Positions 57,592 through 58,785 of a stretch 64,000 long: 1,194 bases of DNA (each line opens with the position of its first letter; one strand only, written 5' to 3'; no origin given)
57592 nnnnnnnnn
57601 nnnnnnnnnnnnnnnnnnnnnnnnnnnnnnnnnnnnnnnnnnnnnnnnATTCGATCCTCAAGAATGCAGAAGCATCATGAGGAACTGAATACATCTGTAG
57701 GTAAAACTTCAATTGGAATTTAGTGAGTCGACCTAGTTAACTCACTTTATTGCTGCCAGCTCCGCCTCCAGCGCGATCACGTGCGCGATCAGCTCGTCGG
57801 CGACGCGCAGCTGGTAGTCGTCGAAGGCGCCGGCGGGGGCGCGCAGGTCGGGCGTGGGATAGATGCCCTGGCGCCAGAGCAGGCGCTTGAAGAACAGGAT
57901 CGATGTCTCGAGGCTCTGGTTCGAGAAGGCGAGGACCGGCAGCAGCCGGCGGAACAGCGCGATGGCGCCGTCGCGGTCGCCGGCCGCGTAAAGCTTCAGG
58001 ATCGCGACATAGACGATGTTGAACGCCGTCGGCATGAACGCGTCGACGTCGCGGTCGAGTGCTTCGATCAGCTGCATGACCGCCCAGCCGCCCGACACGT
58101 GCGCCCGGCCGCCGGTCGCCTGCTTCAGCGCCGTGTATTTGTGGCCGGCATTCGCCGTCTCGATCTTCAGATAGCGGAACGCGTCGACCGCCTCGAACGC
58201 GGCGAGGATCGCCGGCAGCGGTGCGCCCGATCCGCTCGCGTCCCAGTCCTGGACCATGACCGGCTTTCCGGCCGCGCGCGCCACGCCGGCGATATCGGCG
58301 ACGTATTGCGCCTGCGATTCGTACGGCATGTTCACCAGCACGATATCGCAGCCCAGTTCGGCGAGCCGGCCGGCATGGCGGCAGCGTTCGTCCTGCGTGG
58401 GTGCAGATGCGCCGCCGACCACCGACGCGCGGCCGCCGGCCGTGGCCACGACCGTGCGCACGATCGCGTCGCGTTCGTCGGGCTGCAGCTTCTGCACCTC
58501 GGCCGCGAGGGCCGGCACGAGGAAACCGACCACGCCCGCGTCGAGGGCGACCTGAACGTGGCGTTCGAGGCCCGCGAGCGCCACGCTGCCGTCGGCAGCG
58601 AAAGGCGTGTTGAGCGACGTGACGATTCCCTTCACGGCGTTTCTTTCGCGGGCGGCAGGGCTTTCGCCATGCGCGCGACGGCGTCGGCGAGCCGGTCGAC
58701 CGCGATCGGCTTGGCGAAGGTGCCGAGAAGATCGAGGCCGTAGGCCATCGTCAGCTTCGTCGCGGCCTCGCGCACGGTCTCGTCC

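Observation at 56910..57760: A single-gene HNH endonuclease sits on a low-GC islet bracketed by CTAG-containing inverted repeat motifs.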

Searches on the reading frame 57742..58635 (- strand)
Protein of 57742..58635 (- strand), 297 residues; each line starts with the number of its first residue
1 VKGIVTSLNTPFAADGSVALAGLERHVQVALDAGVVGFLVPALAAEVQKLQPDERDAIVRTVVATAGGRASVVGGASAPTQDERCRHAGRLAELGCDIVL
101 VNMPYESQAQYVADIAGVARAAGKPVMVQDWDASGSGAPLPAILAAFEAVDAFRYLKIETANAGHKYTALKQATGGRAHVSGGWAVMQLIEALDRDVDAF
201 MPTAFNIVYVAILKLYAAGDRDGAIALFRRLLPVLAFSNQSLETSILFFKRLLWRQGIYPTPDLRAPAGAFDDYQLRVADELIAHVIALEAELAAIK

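Call 6: search_protein_families(library=ncbifam, proteins=[window:57742-58635:-], max_evalue=0.1)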
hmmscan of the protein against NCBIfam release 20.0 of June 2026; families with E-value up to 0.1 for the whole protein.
window:57742-58635:- (297 aa): 6 families
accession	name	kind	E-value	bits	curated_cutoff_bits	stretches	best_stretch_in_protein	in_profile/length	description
TIGR00674.1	dapA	equivalog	2.6e-11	42.9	206.15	1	4-107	2-105/286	4-hydroxy-tetrahydrodipicolinate synthase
NF002958.0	PRK03620.1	subfamily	1.8e-09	36.8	278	1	10-128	20-140/307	5-dehydro-4-deoxyglucarate dehydratase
TIGR02313.1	HpaI-NOT-DapA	exception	1.6e-07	30.4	396.7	1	2-109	2-109/294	2,4-dihydroxyhept-2-ene-1,7-dioic acid aldolase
TIGR03249.1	KdgD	equivalog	1.5e-05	24.3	373.95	1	3-109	11-116/299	5-dehydro-4-deoxyglucarate dehydratase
NF003164.0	PRK04147.1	equivalog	3.1e-05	23.4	281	1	1-93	4-97/294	N-acetylneuraminate lyase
TIGR00683.1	nanA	equivalog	4.6e-05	22.9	382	1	1-105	1-105/293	N-acetylneuraminate lyase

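Call 10: search_protein_families(library=pfam, proteins=[window:57742-58635:-], max_evalue=0.1)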
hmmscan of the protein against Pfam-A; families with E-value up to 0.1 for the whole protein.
window:57742-58635:- (297 aa): 1 family
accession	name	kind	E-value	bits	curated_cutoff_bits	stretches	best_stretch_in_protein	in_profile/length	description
PF00701.28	DHDPS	-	1.1e-14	54.3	22.1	1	2-273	3-276/289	Dihydrodipicolinate synthetase family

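Call 28: find_related_loci(query=window:57742-58635:-, collection=genome_contigs, flank=4000)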
Query window:57742-58635:- (297 aa) in genome_contigs; peptide patterns used: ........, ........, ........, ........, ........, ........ (x = any residue, [..] = any of these).
178 stretches matched a pattern; 29 encode a relative of the query (tblastn E <= 1e-3); 29 distinct loci.
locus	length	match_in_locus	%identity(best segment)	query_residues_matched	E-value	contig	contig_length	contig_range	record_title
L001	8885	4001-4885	93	1-295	5e-180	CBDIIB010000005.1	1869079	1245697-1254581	MAG: Tagaea sp. isolate 1864d970-a1a3-420f-b209-01b41db31efa genome assembly, contig: contig_5, whole genome shotgun seq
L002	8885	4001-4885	88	1-295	1e-172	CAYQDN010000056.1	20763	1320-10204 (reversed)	MAG TPA_asm: uncultured Azospirillum sp. isolate SRP269290_co5_39 genome assembly, contig: NODE_616_length_20763_cov_18.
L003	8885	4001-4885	85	1-295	7e-167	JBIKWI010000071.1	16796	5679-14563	MAG: Tagaea sp. isolate ME2015-09-13_3300035666_group6_bin128 Rohwer_bin1822_scaffold_3050_c1, whole genome shotgun sequ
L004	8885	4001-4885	85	1-295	8e-163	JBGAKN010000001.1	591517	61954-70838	MAG: Tagaea sp. isolate MAG_MBR_H10.16 MBRH10-16_opera_contig_47, whole genome shotgun sequence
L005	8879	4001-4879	84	1-293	9e-161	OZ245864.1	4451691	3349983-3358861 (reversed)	MAG: Tagaea sp. isolate b89f3a61-f39d-4744-9122-d78dad599a90 genome assembly, chromosome: 1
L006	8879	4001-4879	81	1-293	7e-159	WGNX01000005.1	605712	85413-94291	MAG: Alphaproteobacteria bacterium isolate RI_332 c_000000003433, whole genome shotgun sequence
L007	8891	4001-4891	65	1-297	6e-125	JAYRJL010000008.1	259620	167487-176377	MAG: Alphaproteobacteria bacterium isolate SZ_szas3bin.18 NODE_62_length_259620_cov_4.06751, whole genome shotgun sequen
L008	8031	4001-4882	65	1-294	2e-124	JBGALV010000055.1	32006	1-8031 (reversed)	MAG: Alphaproteobacteria bacterium isolate MAG_MBR_H10.65 MBRH10-65_opera_contig_4941, whole genome shotgun sequence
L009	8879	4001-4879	65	1-293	3e-123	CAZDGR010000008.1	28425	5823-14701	MAG TPA_asm: uncultured Rhizobium sp. isolate SRP150892_co1_281 genome assembly, contig: NODE_1354_length_28425_cov_7.17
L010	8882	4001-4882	63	1-294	5e-121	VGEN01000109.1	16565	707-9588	MAG: Alphaproteobacteria bacterium isolate K_Offshore_80m_m2_107 K_Offshore_80m_m2_107_Ga0194132_10007297, whole genome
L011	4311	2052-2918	64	1-289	3e-122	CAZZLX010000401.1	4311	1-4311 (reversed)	MAG TPA_asm: uncultured Rhizobium sp. isolate SRP124364_co1_94 genome assembly, contig: NODE_26589_length_4311_cov_5.342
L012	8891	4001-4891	58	1-297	2e-116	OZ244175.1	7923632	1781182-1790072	MAG: Hoeflea sp. isolate b91fc3f4-b724-4702-9b56-207046c8be30 genome assembly, chromosome: 1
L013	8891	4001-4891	58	1-297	6e-116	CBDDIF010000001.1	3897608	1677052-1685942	MAG: Hoeflea sp. isolate de7d1fd8-3844-4ab1-894f-cffbf416fd34 genome assembly, contig: contig_1, whole genome shotgun se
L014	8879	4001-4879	59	1-293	1e-114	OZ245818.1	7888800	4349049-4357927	MAG: Hoeflea sp. isolate 46c4322e-39e3-4f6d-b306-f099e3b1c066 genome assembly, chromosome: 1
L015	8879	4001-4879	64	1-293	8e-121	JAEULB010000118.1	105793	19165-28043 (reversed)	MAG: Rhodospirillaceae bacterium isolate new MAG-110 k141_2820333, whole genome shotgun sequence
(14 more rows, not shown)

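Call 32: search_protein_families(library=pfam, proteins=[L005:5039-6181:+, L005:6278-7030:+, L005:7002-7493:+], max_evalue=0.01)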
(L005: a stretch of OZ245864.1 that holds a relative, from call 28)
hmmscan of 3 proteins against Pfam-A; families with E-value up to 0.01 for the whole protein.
L005:5039-6181:+ (380 aa): 1 family
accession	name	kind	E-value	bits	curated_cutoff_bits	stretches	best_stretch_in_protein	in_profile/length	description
PF00145.23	DNA_methylase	-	2.3e-48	165.8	22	1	4-366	3-323/324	C-5 cytosine-specific DNA methylase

L005:6278-7030:+ (250 aa): 1 family
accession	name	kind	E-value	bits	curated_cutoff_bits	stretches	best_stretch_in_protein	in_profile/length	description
PF01541.30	GIY-YIG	-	1.4e-06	28.9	22.6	1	53-108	1-55/78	GIY-YIG catalytic domain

L005:7002-7493:+ (163 aa): 1 family
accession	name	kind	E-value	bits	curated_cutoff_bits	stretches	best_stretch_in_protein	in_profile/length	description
PF03852.21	Vsr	-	8.1e-30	102.9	27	1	17-82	9-74/74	DNA mismatch endonuclease Vsr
